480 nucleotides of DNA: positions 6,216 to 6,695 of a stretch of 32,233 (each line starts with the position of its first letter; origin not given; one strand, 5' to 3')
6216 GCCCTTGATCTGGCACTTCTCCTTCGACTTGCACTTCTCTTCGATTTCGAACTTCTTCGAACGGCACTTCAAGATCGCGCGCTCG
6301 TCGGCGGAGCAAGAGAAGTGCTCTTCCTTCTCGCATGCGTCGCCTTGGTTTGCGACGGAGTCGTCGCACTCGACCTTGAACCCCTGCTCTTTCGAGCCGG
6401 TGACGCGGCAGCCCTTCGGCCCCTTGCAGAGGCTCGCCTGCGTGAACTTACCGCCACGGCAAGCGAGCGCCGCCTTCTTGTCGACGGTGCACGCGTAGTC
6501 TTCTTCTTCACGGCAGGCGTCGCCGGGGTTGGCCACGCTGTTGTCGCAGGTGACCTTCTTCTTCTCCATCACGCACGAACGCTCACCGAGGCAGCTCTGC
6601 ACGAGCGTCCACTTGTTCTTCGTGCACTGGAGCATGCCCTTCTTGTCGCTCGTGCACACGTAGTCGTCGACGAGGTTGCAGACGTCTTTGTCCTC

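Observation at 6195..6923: Lipoprotein made of four tandem copies of an undescribed ~55-aa cysteine-rich repeat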

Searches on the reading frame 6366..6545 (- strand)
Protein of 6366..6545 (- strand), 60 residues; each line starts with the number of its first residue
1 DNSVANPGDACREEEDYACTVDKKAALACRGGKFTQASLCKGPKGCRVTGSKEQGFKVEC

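Call 28: search_solved_structures(query=A2, max_evalue=10, show_alignments=5)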
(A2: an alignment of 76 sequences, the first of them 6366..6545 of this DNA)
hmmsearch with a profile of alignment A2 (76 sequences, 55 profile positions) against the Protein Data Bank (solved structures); distinct sequences matched with E-value up to 10: 123 (the best 60 are shown).
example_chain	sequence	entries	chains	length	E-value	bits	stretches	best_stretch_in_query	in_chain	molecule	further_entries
6trm_A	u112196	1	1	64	0.001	22.6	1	14-46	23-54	Pc21g12970 protein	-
1uoy_A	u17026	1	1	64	0.019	18.5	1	15-51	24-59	BUBBLE PROTEIN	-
8gp5_X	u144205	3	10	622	0.3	14.7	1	18-42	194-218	X18 UFO Env protomer | HIV-1 Env X18 UFO | X18 UFO gp41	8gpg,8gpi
8g6u_A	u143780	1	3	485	0.39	14.3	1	18-42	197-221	CRF01_AE T/F100 HIV-1 gp120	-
6nqd_A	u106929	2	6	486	0.4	14.3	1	18-42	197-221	T/F100 Env gp120 | CRF-1_AE T/F100 Env gp120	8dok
8czz_A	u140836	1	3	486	0.4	14.3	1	18-42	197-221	CRF01_AE T/F100 HIV-1 gp120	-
7ska_A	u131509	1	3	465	0.53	13.9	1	18-42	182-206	Envelope glycoprotein gp120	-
8fad_C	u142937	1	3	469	0.53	13.9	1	18-42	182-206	Envelope glycoprotein gp120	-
8fae_C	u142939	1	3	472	0.54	13.9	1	18-42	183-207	Envelope glycoprotein gp120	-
7ugp_A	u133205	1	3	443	0.54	13.9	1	18-41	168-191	Envelope glycoprotein gp120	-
5fyj_G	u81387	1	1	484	0.55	13.9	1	17-42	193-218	GP120 ENV ECTODOMAIN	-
4ybl_G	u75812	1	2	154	0.76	13.4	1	18-42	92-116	Stabilized inner domain of clade A/E gp120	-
5fcu_G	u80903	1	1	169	0.78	13.4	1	18-42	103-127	clade A/E 93TH057 HIV-1 gp120 core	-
6oej_G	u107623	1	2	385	0.89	13.2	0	18-42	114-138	clade A/E 93TH057 HIV-1 gp120 core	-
7c31_A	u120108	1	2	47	0.92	13.1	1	11-46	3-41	Knot1 domain-containing protein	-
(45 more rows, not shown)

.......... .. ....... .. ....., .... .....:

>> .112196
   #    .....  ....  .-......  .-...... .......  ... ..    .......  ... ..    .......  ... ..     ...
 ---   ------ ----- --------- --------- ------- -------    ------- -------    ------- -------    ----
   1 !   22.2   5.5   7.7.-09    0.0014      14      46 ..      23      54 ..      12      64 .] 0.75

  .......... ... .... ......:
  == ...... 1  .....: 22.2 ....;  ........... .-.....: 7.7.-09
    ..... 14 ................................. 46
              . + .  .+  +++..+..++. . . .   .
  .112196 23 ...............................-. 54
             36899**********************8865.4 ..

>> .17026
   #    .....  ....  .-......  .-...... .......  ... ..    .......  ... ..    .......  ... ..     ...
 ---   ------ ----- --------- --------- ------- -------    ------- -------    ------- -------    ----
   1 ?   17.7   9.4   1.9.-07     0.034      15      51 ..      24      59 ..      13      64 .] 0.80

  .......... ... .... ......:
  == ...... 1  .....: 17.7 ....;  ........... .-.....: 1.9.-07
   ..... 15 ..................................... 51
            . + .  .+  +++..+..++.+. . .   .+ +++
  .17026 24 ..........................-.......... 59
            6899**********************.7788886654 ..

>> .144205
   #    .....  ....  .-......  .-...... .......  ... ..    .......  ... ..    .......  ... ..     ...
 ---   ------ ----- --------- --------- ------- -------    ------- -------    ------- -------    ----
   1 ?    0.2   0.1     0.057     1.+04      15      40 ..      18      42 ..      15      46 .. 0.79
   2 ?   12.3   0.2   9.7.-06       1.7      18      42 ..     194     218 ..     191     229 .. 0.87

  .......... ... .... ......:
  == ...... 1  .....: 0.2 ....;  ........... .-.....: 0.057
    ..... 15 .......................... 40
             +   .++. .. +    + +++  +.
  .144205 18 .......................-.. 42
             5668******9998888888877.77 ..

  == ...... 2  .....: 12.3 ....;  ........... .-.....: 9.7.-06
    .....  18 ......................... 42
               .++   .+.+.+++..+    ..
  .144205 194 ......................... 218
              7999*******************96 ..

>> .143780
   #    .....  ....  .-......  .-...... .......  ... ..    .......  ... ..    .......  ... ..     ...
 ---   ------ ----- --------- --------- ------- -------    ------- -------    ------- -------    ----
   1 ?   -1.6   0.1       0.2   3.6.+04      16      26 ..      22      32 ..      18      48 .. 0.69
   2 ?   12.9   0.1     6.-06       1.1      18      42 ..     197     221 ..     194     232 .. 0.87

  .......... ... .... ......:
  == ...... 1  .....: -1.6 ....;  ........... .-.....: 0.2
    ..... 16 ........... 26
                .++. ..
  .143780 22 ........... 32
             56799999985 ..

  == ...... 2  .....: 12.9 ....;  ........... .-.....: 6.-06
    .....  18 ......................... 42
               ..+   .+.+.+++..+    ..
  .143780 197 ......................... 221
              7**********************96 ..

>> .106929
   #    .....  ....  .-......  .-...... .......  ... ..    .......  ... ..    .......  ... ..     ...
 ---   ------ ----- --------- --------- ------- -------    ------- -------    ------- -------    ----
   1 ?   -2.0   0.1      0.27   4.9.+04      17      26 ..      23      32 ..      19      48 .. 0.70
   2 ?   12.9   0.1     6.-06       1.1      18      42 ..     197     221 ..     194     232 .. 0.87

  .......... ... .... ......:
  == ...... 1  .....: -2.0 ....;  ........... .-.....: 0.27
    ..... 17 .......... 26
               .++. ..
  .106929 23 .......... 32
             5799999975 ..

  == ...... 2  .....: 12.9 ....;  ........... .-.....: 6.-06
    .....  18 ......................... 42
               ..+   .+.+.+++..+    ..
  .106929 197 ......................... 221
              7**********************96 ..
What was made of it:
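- The next hit is noise at E 0.3 (call 28). The two bubble-family structures are the top two of 177,635 PDB sequences (call 28).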

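Call 33: search_protein_families(library=pfam, alignment_id=A2, max_evalue=1)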
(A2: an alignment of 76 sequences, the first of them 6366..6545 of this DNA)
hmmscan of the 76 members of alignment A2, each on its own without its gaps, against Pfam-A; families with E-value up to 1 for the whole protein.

A. member 1, window:6366-6545:- (60 aa): 1 family
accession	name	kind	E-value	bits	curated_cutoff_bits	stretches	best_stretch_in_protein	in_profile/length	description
PF09227.15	Bubble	-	0.0093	16.7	23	1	13-49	22-57/64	Bubble protein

B. families by the number of members that match (of 76 scanned): 14 families
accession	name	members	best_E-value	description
PF03427.18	CBM_19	26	8.5e-06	Carbohydrate binding domain (family 19)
PF09227.15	Bubble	25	3.3e-06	Bubble protein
PF17455.7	LtuB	3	0.037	Late transcription unit B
PF23004.2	PHDvar_NSD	2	0.034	Histone-lysine N-methyltransferase NSD-like, variant PHD zinc finger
PF16451.12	bCoV_S1_N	2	0.053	Betacoronavirus-like spike glycoprotein S1, N-terminal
PF25314.1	TNFR_nem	2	0.62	TNF receptor-like domain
PF21327.3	GspA_C39-like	1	0.09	GspA, peptidase C39-like domain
PF08119.16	Toxin_31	1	0.1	Scorpion acidic alpha-KTx toxin family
PF24681.1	Kelch_KLHDC2_KLHL20_DRC7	1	0.11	KLHDC2/KLHL20/DRC7 Kelch-repeats domain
PF19796.4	DUF6280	1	0.13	Family of unknown function (DUF6280)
PF00900.26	Ribosomal_S4e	1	0.17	Ribosomal family S4e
PF23878.1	TPR_ELP1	1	0.18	ELP1 TPR domain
PF23331.1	VWC2L_C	1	0.32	VWC2L, C-terminal domain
PF11447.13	DUF3201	1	0.32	Protein of unknown function (DUF3201)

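Call 37: search_protein_representatives(alignment_id=A2)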
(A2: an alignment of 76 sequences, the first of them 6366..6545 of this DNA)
Query: 76 sequences, 55 profile positions. Proteins with E-value up to 0.001 (for the whole library): 917; up to 1e-10: 559; up to 1e-30: 130. The best 150 are listed.
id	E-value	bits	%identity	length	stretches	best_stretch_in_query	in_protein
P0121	3.0e-56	203.7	-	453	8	5-55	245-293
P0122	1.7e-54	198.0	-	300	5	1-51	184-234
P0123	1.9e-54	197.9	-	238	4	1-55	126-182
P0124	8.9e-54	195.7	-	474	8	1-55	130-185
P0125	1.4e-53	195.1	-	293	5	1-55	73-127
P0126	3.5e-53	193.8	-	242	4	1-55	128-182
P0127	1.0e-52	192.4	-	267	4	1-55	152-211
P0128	1.4e-50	185.5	-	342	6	1-55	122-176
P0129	9.1e-49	179.7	-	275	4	1-55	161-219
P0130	2.8e-48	178.2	-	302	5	1-55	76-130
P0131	3.6e-48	177.8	-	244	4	1-55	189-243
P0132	2.6e-47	175.0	-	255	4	1-55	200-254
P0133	6.7e-47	173.7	-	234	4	1-55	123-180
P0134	2.8e-46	171.7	-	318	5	1-55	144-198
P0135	5.6e-46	170.8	-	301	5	1-55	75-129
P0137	2.5e-45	168.7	-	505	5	5-52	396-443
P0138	5.0e-45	167.7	-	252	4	1-55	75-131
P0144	3.1e-43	162.0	-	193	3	1-55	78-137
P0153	1.4e-40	153.5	-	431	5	1-55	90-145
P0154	1.8e-40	153.1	-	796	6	1-55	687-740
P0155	2.0e-40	153.0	-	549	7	1-55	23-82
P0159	1.3e-39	150.4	-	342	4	1-55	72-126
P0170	3.3e-37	142.7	-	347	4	1-50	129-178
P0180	4.5e-36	139.1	-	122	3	1-55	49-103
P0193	1.4e-34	134.3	-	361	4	2-55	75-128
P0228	1.6e-32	127.7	-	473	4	2-51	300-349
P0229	1.8e-32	127.6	-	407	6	1-55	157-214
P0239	1.2e-31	124.9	-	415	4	4-55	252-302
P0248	4.9e-31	122.9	-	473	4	1-51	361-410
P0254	1.7e-30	121.2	-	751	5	1-55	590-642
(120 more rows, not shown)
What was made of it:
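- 917 representatives at E<=1e-3, and 130 at E<=1e-30 (call 37).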

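Call 39: search_protein_families(library=pfam, proteins=[P0137, P0154, P0254, P0228, P0248, P0239, P0153, P0159, P0170, P0193], max_evalue=0.01)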
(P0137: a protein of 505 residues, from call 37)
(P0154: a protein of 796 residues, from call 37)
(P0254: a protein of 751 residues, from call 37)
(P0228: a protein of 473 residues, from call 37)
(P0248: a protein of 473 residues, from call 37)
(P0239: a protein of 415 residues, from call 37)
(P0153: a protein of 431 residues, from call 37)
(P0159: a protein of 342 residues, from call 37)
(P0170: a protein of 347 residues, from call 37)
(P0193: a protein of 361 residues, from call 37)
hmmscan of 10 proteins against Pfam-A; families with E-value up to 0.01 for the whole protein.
P0137 (505 aa): 0 families

P0154 (796 aa): 7 families
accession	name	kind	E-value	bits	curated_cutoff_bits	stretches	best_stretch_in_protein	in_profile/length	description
PF12697.13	Abhydrolase_6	-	7.2e-06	27.2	26.3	1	8-166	2-123/217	Alpha/beta hydrolase family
PF05057.20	DUF676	-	3.6e-05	23.8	20.3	1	6-116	7-128/217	Putative serine esterase (DUF676)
PF07819.20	PGAP1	-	3.7e-05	24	24.3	1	71-114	86-130/233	PGAP1-like alpha/beta domain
PF00561.26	Abhydrolase_1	-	8.2e-05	22.8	25.8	1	62-113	55-106/245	alpha/beta hydrolase fold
PF12146.15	Hydrolase_4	-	0.00043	20.1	27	1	62-117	62-114/239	Serine aminopeptidase, S33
PF05990.18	DUF900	-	0.00054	19.9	20.5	1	60-117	78-140/232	Alpha/beta hydrolase of unknown function (DUF900)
PF11187.14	Mbeg1-like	-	0.0048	16.8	21.1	0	68-111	77-121/224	Mbeg1-like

P0254 (751 aa): 4 families
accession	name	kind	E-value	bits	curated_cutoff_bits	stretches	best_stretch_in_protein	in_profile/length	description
PF12146.15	Hydrolase_4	-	0.00019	21.3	27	1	60-121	60-123/239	Serine aminopeptidase, S33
PF00561.26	Abhydrolase_1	-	0.00056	20.1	25.8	1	48-115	39-108/245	alpha/beta hydrolase fold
PF07819.20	PGAP1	-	0.0047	17.2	24.3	1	72-115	87-131/233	PGAP1-like alpha/beta domain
PF11187.14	Mbeg1-like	-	0.0083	16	21.1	0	55-114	64-124/224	Mbeg1-like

P0228 (473 aa): 0 families

P0248 (473 aa): 0 families

P0239 (415 aa): 0 families

P0153 (431 aa): 0 families

P0159 (342 aa): 0 families

P0170 (347 aa): 0 families

P0193 (361 aa): 0 families

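Call 40: predict_structure(alignment_id=A2)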
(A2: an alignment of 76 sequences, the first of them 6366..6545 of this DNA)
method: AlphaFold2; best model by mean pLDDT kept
length: 60 residues; sequences in the alignment: 76
mean_pLDDT: 88.6   pTM: 0.71
mean pLDDT of the five models: 88.6, 87.2, 87.1, 87.1, 86.1
residues with pLDDT >= 90: 35; 70-90: 21; 50-70: 4; < 50: 0
segments of 3 or more residues with pLDDT < 50: none
pLDDT, mean of each block of 10 residues (from residue 1): 87 91 94 94 88 78
secondary structure, 60 per line:
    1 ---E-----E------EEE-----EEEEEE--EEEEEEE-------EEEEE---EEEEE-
elements in order: E17-19 E25-30 E33-39 E47-51 E55-59
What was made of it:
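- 6366..6545 (-): Unit 3 (aa 127-186): arm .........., then Cys 137, 145, 155, 166, 172, 186. The single-unit AlphaFold2 model has pLDDT 88.6 (call 40).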

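Call 47: list_cluster_members(proteins=[P0121, P0122, P0124, P0128, P0137, P0154, P0228, P0153, P0170, P0144])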
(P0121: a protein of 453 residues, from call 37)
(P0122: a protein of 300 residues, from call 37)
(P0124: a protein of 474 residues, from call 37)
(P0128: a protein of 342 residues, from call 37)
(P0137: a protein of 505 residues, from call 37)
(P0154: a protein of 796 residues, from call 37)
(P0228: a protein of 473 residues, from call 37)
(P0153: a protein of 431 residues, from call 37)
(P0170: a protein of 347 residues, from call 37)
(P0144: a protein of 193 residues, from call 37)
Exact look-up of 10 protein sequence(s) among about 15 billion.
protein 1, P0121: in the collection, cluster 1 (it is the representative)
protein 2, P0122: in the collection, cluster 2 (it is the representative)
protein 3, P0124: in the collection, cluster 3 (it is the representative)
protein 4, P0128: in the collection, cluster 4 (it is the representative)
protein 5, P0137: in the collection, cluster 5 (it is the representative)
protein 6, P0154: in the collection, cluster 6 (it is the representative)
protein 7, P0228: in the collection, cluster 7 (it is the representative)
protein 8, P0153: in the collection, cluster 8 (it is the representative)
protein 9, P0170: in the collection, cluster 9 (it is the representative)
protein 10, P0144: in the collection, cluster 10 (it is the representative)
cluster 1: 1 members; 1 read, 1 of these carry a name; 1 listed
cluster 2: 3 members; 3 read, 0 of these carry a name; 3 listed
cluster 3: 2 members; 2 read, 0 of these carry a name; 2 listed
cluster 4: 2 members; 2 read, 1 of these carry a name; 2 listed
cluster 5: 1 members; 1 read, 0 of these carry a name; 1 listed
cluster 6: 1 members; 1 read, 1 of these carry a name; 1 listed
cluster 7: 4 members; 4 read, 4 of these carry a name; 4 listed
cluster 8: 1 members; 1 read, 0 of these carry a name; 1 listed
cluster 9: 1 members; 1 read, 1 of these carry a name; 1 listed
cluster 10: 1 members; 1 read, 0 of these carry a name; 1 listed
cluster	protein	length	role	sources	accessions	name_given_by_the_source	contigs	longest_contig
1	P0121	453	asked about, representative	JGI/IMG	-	hypothetical protein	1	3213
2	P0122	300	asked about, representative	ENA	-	-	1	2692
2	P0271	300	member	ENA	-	-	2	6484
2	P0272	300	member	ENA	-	-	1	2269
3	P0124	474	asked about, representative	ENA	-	-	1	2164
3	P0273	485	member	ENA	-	-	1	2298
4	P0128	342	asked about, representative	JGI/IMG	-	hypothetical protein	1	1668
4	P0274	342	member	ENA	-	-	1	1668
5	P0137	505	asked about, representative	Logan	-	-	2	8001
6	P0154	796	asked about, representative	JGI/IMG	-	pimeloyl-ACP methyl ester carboxylesterase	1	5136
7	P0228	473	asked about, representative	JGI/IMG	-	DNA-directed RNA polymerase subunit RPC12/RpoP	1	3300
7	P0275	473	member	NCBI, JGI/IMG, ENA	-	DNA-directed RNA polymerase subunit RPC12/RpoP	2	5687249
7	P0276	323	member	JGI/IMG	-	hypothetical protein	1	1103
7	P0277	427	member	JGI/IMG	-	hypothetical protein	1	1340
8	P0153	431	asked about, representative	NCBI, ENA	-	-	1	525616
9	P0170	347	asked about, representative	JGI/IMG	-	hypothetical protein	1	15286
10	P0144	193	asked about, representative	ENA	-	-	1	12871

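Call 52: fold_search(model_id=the predicted structure, library=pdb)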
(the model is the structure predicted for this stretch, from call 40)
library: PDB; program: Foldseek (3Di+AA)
matches with E <= 10: 103; with E <= 0.001: 0
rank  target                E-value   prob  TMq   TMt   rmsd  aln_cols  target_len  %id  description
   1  1uoy                  1.2e-02  1.00  0.65  0.61   3.2        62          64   19  The bubble protein from Penicillium brevicompactum Dierckx exudate. (released 2003-11-04)
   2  6trm_MODEL_1_A        1.6e-02  1.00  0.70  0.66   3.0        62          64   24  Solution structure of the antifungal protein PAFC (released 2020-10-28)
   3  6tjb_B                6.9e-01  0.10  0.27  0.23  11.2        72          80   11  Crystal structure of the computationally designed Cake2 protein (released 2020-05-06)
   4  1sgv_B                1.3e+00  0.14  0.32  0.11   4.3        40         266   18  STRUCTURE OF TRNA PSI55 PSEUDOURIDINE SYNTHASE (TRUB) (released 2004-03-02)
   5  6v45                  1.8e+00  0.23  0.45  0.21   3.5        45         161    9  Crystal structure of a Probable carnitine operon oxidoreductase caia from Brucella melitensis (released 2019-12-11)
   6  9fs9_A                1.9e+00  0.08  0.28  0.22   9.6        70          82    8  Self assembly domain of the surface layer protein of Viridibacillus arvi (aa 765-844) (released 2024-08-28)
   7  1sgv_A                2.5e+00  0.10  0.32  0.11   4.0        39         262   18  STRUCTURE OF TRNA PSI55 PSEUDOURIDINE SYNTHASE (TRUB) (released 2004-03-02)
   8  9fs9_D                2.8e+00  0.06  0.29  0.22   9.6        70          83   11  Self assembly domain of the surface layer protein of Viridibacillus arvi (aa 765-844) (released 2024-08-28)
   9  5gjh_A                2.9e+00  0.10  0.36  0.25   6.3        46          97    6  Gads SH2 domain/CD28-derived peptide complex (released 2016-12-14)
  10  4csq_MODEL_1_A        3.3e+00  0.04  0.23  0.14   7.5        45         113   11  NMR solution structure of PA3793 from Pseudomonas aeruginosa (released 2014-04-30)
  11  3n84_A                3.5e+00  0.08  0.34  0.22   4.6        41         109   10  Crystal Structure of the Grb2 SH2 Domain in Complex with a 23-Membered Macrocyclic Ligand Having the Sequence pYVNVP (released 2011-01-12)
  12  3bk3_C                3.8e+00  0.09  0.42  0.39   9.4        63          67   14  Crystal structure of the complex of BMP-2 and the first Von Willebrand domain type C of Crossveinless-2 (released 2008-05-27)
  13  1jyq_A                4.0e+00  0.09  0.35  0.24   4.2        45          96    7  Xray Structure of Grb2 SH2 Domain Complexed with a Highly Affine Phospho Peptide (released 2002-03-13)
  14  5gjh_C                4.2e+00  0.08  0.34  0.24   4.5        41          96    7  Gads SH2 domain/CD28-derived peptide complex (released 2016-12-14)
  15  3in7_A                4.2e+00  0.08  0.34  0.23   4.6        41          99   10  Crystal Structure of the Grb2 SH2 Domain in Complex with a Cyclopropyl-constrained Ac-pY-Q-N-NH2 Tripeptide Mimic (released 2009-11-17)
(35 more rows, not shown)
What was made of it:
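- The sequence E-values are modest: 0.001 against the PDB (call 28) and Foldseek E about 0.01 (call 52).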

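Call 60: search_protein_families(library=pfam, proteins=[window:6366-6545:-, P0121, P0124, P0128, P0155, P0144, P0180], max_evalue=1)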
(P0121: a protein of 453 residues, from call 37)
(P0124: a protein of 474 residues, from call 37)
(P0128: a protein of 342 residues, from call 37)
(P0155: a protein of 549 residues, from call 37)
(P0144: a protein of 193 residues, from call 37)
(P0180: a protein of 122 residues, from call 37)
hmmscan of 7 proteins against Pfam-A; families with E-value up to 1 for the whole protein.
seq(60 aa): 1 family
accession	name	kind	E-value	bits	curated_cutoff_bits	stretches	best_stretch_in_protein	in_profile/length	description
PF09227.15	Bubble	-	0.0093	16.7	23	1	13-49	22-57/64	Bubble protein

P0121 (453 aa): 0 families

P0124 (474 aa): 1 family
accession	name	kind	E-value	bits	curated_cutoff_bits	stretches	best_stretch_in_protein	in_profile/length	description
PF03427.18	CBM_19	-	0.0034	17.8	20.1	1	362-403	14-53/61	Carbohydrate binding domain (family 19)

P0128 (342 aa): 2 families
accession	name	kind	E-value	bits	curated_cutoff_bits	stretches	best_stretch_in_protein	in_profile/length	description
PF21164.2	Dumpy_DPY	-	0.028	14.8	27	1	157-170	6-19/24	Dumpy, DPY module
PF06394.18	Pepsin-I3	-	0.095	13.4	21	0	163-177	18-32/74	Pepsin inhibitor-3-like repeated domain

P0155 (549 aa): 0 families

P0144 (193 aa): 1 family
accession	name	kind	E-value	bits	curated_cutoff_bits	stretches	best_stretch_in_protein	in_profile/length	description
PF09227.15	Bubble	-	0.00072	20.3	23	1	36-68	21-55/64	Bubble protein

P0180 (122 aa): 2 families
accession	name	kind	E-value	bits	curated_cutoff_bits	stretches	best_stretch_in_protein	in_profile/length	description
PF09227.15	Bubble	-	0.016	16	23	1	59-91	18-52/64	Bubble protein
PF03427.18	CBM_19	-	0.019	15.4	20.1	1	55-86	19-49/61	Carbohydrate binding domain (family 19)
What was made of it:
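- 6366..6545 (-): Pfam Bubble 16.7 bits (call 60).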

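Call 62: find_encoding_contigs(protein=P0153, flank=5000, max_places=1)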
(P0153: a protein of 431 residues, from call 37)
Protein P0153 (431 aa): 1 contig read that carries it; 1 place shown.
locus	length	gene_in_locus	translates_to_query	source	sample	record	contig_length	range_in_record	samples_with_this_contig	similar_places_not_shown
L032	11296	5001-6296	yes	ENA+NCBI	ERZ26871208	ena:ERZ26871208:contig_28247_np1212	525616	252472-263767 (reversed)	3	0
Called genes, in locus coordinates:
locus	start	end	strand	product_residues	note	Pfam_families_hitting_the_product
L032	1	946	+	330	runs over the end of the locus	PF04055:Radical_SAM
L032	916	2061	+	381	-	PF00266:Aminotran_5 (weak), PF00155:Aminotran_1_2 (weak), PF01041:DegT_DnrJ_EryC1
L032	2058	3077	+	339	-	PF13528:Glyco_trans_1_3, PF13439:Glyco_transf_4 (weak), PF13579:Glyco_trans_4_4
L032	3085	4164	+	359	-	PF04055:Radical_SAM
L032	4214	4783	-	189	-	-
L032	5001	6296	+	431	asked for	-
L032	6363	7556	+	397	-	PF00211:Guanylate_cyc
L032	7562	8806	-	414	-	PF01841:Transglut_core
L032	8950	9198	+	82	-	-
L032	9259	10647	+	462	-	PF00668:Condensation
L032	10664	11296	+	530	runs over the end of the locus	PF00501:AMP-binding, PF13193:AMP-binding_C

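Call 63: find_encoding_contigs(protein=P0275, flank=5000, max_places=1)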
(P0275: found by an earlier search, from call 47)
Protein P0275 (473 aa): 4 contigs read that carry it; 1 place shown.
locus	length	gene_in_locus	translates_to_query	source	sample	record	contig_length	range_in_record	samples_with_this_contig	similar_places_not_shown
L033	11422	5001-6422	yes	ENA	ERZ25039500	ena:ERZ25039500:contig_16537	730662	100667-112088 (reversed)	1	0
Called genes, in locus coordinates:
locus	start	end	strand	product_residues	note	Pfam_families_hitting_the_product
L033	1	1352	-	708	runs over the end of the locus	PF00884:Sulfatase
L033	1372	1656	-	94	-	-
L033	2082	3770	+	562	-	PF00324:AA_permease, PF13520:AA_permease_2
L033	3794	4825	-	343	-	-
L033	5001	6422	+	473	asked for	-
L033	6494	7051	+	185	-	PF00009:GTP_EFTU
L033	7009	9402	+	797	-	-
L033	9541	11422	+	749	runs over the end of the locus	PF13205:Big_5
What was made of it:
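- DinB and the MBL hydrolase are unrelated in function, and the contexts of distant paralogues differ (calls 62, 63).
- Tried and rejected: The contexts of two distant paralogues shared nothing with each other or with the window (calls 62, 63).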

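Call 75: find_homologous_proteins(query=A4, max_evalue=0.001)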
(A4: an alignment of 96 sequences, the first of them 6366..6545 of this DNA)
Query A4 (96 sequences): 113 candidates shared short words with the query, none scored E <= 0.001.
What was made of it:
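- Tried and rejected: The third word-indexed homologue search, with 96 diverse units, returned nothing significant (call 75).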
